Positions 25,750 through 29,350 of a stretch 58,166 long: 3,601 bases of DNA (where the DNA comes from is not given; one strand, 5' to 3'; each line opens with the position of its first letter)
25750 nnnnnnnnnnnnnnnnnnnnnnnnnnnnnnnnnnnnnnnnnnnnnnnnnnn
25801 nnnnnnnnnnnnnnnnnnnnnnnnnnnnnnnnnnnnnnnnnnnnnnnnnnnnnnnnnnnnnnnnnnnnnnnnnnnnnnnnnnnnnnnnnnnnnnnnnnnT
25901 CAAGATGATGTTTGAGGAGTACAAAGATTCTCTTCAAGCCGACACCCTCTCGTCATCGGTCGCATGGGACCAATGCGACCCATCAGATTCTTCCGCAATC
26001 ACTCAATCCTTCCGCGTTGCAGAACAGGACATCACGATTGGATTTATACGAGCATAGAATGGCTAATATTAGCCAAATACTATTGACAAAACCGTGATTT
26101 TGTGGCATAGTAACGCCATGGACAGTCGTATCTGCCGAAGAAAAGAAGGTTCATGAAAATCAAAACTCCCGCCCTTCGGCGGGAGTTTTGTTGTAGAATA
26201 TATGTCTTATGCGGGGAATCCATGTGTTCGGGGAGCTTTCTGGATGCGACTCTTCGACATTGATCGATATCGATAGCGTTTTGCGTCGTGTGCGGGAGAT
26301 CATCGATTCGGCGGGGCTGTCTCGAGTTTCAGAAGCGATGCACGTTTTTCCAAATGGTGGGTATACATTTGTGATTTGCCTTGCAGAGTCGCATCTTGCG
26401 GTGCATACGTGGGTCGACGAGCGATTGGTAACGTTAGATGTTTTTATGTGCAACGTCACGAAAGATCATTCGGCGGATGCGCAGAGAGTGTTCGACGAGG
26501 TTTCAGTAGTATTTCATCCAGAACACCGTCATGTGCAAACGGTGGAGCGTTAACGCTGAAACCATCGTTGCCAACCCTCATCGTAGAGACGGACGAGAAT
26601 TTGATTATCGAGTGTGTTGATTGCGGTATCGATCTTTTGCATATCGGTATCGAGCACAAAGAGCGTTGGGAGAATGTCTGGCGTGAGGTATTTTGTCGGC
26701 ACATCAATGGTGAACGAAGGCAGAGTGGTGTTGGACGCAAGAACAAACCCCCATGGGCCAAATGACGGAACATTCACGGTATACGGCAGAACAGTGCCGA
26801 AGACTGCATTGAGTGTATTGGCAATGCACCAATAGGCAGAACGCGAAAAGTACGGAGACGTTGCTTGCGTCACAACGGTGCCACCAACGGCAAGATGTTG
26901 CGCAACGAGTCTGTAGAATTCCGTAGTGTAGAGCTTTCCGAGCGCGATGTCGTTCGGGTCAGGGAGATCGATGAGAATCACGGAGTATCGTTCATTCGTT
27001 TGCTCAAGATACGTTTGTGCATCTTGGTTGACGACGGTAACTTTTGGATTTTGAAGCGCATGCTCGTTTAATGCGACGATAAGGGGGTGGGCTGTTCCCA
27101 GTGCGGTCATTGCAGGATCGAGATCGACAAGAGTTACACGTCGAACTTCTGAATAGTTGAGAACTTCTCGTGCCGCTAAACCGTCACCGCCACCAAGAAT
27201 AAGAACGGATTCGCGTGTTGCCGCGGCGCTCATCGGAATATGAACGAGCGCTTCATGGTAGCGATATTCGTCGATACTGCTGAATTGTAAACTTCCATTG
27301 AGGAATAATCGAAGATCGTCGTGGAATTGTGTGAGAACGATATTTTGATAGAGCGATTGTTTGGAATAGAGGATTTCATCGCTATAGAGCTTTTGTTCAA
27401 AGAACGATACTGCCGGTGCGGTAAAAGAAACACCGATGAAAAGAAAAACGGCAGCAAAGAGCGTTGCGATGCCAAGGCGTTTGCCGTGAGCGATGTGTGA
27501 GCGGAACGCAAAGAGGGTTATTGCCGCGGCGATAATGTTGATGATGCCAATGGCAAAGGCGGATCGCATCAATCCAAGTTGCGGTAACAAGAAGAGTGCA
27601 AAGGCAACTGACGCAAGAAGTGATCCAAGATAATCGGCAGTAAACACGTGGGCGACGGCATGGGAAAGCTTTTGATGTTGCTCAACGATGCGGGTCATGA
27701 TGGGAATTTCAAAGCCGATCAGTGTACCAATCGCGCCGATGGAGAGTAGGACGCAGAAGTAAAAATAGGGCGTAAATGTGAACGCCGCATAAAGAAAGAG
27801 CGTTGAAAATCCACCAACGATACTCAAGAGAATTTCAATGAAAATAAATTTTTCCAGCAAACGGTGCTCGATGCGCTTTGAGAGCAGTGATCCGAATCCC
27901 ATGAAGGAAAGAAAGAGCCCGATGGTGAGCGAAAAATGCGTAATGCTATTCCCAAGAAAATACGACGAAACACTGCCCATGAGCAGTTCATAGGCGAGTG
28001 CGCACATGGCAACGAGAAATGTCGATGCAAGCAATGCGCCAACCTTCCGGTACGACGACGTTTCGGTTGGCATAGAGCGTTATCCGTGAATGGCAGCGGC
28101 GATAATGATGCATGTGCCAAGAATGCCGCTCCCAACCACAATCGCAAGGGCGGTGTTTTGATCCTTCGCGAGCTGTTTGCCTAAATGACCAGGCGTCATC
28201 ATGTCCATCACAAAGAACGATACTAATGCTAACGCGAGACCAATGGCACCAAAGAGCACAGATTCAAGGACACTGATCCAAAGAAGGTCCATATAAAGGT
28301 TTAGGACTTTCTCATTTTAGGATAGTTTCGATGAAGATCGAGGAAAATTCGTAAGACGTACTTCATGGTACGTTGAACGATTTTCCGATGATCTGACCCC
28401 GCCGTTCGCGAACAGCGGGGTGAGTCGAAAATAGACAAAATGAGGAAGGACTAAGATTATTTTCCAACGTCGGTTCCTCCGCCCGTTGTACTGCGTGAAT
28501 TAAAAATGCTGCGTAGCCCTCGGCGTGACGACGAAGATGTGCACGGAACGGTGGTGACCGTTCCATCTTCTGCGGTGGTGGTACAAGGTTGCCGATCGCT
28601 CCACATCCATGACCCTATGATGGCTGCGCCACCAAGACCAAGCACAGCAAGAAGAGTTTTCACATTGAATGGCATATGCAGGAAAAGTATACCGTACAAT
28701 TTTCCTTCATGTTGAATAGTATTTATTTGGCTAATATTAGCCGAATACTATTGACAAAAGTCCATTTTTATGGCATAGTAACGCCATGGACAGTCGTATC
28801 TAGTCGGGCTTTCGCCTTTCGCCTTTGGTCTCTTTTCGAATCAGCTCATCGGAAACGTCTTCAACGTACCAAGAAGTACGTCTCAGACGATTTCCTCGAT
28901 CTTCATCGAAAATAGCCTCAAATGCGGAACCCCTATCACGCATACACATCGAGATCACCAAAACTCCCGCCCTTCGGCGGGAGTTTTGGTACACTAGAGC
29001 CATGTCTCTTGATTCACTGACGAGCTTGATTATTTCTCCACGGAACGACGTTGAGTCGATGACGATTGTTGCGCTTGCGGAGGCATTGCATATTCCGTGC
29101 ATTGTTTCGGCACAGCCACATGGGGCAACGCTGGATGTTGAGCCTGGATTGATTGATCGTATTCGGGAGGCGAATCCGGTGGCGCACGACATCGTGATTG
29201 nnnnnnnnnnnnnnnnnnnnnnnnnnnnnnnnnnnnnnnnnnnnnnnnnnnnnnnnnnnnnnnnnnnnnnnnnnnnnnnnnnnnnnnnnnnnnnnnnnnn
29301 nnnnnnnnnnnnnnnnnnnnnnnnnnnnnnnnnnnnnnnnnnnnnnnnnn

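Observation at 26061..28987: Duplicated regulatory cassette links speH, the speE operon and an uncharacterised two-gene operon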

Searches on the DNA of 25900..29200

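Call 5: search_rna_families(source=window, start=25900, end=29200, threshold=evalue, max_evalue=10, show_alignments=3)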
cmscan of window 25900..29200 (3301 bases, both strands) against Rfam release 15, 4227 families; matches with E-value up to 10: 3.
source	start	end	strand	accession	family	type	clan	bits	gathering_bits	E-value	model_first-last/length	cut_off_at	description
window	26157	26190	+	RF02621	BSnc120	Gene; sRNA;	-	22.8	114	0.059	37-70/88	no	Brucella sRNA 120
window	26162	26189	+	RF01772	rnk_pseudo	Cis-reg; leader;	-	21.2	55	2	73-100/108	no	Pseudomonas rnk leader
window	26154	26224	-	RF01772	rnk_pseudo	Cis-reg; leader;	-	19.7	55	4.4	1-108/108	no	Pseudomonas rnk leader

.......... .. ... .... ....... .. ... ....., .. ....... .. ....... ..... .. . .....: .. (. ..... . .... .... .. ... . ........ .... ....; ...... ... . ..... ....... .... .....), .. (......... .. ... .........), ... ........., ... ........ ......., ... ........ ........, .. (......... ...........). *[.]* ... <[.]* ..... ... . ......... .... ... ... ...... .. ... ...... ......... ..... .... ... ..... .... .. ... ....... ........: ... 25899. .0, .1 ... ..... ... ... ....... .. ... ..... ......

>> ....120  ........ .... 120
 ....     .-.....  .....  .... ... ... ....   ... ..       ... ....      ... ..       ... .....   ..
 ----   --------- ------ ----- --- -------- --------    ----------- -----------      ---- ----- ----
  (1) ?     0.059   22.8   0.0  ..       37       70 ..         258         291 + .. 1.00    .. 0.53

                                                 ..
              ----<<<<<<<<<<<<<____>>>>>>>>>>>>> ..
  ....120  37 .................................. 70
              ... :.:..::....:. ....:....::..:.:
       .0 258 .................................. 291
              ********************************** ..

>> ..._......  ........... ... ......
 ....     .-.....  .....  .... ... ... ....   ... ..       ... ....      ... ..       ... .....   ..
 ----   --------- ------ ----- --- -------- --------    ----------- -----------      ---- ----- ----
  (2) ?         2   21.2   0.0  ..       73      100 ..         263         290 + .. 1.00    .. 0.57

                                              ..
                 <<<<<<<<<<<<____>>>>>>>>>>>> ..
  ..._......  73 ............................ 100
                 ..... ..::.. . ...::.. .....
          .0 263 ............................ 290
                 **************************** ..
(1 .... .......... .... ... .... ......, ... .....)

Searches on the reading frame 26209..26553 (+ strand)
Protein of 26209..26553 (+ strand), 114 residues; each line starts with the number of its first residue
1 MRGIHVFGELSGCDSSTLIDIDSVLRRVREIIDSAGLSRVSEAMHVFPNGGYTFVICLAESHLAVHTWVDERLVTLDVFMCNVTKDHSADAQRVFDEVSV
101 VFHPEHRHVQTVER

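Call 8: search_protein_families(library=pfam, proteins=[window:26209-26553:+], max_evalue=0.01)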
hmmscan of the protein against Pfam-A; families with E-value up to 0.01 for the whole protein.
window:26209-26553:+ (114 aa): 1 family
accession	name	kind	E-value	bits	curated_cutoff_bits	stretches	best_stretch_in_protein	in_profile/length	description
PF02675.21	AdoMet_dc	-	1.5e-23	83.6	25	1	5-114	1-106/107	S-adenosylmethionine decarboxylase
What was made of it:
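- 26209..26553 (+): speH-type S-adenosylmethionine decarboxylase. Pfam AdoMet_dc, E = 1.5e-23 (call 8).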

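Call 16: find_encoding_contigs(protein=window:26209-26553:+, flank=10000, max_places=10)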
Protein window:26209-26553:+ (114 aa): 6 contigs read that carry it; 3 places shown.
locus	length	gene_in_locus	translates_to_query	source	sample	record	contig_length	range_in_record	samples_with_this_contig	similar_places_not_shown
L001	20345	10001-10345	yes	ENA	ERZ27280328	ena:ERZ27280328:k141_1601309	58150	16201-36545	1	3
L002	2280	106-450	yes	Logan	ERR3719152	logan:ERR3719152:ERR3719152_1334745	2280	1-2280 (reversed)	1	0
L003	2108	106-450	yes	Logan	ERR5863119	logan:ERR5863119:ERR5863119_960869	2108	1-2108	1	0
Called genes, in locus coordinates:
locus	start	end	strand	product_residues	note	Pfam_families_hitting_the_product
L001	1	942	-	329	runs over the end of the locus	PF02779:Transket_pyr, PF22613:Transketolase_C_1 (weak), PF02780:Transketolase_C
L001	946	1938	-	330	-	PF14257:DUF4349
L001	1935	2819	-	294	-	PF13292:DXP_synthase_N, PF00456:Transketolase_N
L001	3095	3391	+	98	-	PF01541:GIY-YIG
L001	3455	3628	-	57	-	-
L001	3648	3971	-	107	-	-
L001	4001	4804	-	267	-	PF13473:Cupredoxin_1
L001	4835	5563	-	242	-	PF00834:Ribul_P_3_epim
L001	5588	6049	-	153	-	PF02502:LacAB_rpiB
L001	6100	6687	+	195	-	PF00702:Hydrolase, PF13419:HAD_2, PF13242:Hydrolase_like (weak)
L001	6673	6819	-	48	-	-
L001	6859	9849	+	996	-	PF00133:tRNA-synt_1, PF09334:tRNA-synt_1g (faint), PF08264:Anticodon_1, PF19302:DUF5915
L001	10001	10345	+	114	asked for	PF02675:AdoMet_dc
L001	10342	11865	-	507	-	PF01564:Spermine_synth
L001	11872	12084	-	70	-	PF03994:DUF350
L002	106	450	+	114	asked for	PF02675:AdoMet_dc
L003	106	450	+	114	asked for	PF02675:AdoMet_dc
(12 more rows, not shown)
